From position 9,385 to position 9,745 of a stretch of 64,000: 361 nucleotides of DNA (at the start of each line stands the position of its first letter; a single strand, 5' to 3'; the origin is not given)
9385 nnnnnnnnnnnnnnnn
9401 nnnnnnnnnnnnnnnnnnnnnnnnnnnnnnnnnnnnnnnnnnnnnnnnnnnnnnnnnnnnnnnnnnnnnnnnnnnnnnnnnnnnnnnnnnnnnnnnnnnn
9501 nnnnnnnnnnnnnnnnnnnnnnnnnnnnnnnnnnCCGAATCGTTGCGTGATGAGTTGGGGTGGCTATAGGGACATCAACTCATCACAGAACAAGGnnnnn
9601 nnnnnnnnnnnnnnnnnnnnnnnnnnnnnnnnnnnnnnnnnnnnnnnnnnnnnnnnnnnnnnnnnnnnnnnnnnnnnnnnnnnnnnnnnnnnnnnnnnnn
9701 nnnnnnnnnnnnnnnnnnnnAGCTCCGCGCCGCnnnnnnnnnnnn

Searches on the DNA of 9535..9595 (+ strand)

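Call 44: build_rna_model(alignment_id=A4, structure=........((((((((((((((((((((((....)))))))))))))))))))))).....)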
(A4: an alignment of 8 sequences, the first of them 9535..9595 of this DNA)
Model R1 built from alignment A4 (8 sequences, 61 columns); structure: as given.
model positions 61; base pairs 22; branch points 0; effective number of sequences 8; information 0.892 bits per position. Calibrated on 0.2 Mb of random sequence (short: E-values are rough).
structure used (alignment columns):
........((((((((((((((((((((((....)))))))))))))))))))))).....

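Call 45: search_with_rna_model(model_id=R1, source=window, filters=off, max_evalue=10, show_alignments=0)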
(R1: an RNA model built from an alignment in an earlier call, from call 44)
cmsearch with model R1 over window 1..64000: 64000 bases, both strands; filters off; matches with E-value up to 10: 39.
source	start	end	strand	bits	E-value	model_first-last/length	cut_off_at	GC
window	23878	23938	-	68.3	1.3e-16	1-61/61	no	0.49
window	9535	9595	+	66.4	4.4e-16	1-61/61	no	0.51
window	59247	59307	+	65.5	8e-16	1-61/61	no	0.57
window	50309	50369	+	64.3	1.6e-15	1-61/61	no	0.57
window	23876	23935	+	42.8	1.5e-09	1-61/61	no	0.48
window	50312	50368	-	30.4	4.2e-06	1-61/61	no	0.56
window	9538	9598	-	29.9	5.6e-06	1-61/61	no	0.51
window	59250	59310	-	26.6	4.5e-05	1-61/61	no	0.57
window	16389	16441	-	11.3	0.81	1-61/61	no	0.6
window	63503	63543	+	11.1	0.91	1-61/61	no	0.68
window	33891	33916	+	10.4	1.4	1-61/61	no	0.77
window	10977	11039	-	9.9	2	1-61/61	no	0.68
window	55894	55916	+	9.5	2.5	1-61/61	no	0.7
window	18587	18632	+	9.2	3.2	1-61/61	no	0.72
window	31633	31665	-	9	3.5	1-61/61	no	0.61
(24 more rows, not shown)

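Call 46: search_with_rna_model(model_id=R1, sources=[L006, L013, L014, L030, L037, L047, L051, L015], filters=off, max_evalue=10)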
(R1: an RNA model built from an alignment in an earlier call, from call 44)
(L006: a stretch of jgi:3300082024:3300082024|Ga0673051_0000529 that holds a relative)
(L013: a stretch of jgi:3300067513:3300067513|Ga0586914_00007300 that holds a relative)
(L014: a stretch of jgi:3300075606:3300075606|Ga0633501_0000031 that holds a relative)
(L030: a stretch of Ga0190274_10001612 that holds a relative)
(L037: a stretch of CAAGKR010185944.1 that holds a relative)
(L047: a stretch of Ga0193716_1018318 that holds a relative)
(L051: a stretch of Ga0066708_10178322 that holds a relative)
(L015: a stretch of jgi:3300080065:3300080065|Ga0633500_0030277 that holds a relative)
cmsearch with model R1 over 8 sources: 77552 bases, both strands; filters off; matches with E-value up to 10: 27.
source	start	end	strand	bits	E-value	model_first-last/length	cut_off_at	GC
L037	773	833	+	65.7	8.6e-16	1-61/61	no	0.51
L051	883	943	-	64.1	2.3e-15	1-61/61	no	0.49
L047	2539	2599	-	64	2.5e-15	1-61/61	no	0.54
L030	8980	9040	-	60.1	2.9e-14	1-61/61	no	0.56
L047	2548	2587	+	39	2e-08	13-52/61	no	0.52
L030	8990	9027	+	37.4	5.9e-08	14-51/61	no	0.55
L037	776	835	-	35.7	1.7e-07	1-61/61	no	0.52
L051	880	940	+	23.7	0.00036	1-61/61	no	0.49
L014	1039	1085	-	12.5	0.45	1-61/61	no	0.68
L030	9577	9613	+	10.4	1.7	1-61/61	no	0.73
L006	17749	17771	+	9.5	3.1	1-61/61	no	0.7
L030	10144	10170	-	9.3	3.5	1-61/61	no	0.78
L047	132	168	-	9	4.1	1-61/61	no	0.84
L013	1368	1404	-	8.4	6.2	1-61/61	no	0.65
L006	11353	11396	+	8.3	6.5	1-61/61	no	0.64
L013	3001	3038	+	8.3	6.7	1-61/61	no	0.71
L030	4857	4882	-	8.2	7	1-61/61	no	0.69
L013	3492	3542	+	8.2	7.2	1-61/61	no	0.61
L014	18200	18230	+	8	7.9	1-61/61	no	0.74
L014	20183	20214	-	8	8.2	1-61/61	no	0.66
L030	8724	8752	+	8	8.2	1-61/61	no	0.83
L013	2518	2537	+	7.9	8.5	1-61/61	no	0.55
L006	19828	19864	-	7.8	9.1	1-61/61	no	0.7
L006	18118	18143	+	7.8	9.2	1-61/61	no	0.81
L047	864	907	+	7.7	9.4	1-61/61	no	0.75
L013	9583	9607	+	7.7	9.5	1-61/61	no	0.84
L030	781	803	-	7.7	9.7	1-61/61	no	0.7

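Call 89: search_with_rna_model(model_id=R1, sources=[L187, L188, L189, L191, L061, L063, L055], filters=off, max_evalue=1)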
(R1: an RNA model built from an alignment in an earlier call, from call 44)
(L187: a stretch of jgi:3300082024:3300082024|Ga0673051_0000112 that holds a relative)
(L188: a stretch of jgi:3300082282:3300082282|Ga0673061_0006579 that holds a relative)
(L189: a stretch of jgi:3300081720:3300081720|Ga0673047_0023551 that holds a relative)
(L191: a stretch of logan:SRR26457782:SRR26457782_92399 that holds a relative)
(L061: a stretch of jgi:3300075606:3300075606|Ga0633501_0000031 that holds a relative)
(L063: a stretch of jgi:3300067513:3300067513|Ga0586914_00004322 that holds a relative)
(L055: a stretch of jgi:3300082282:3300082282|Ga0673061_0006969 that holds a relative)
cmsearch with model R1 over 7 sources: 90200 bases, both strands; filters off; matches with E-value up to 1: 8.
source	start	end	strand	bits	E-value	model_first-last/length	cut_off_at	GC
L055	10795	10855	-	54.3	1.4e-12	1-61/61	no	0.48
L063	3271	3331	-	48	7.5e-11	1-61/61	no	0.54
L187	3594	3653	-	39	2.4e-08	1-61/61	no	0.48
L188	3460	3519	-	39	2.4e-08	1-61/61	no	0.48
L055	10792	10852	+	34.6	3.9e-07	1-61/61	no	0.48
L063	3268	3328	+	34.1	5.5e-07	1-61/61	no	0.54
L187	3591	3650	+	19.4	0.0065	1-61/61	no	0.5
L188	3457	3516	+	19.4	0.0065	1-61/61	no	0.5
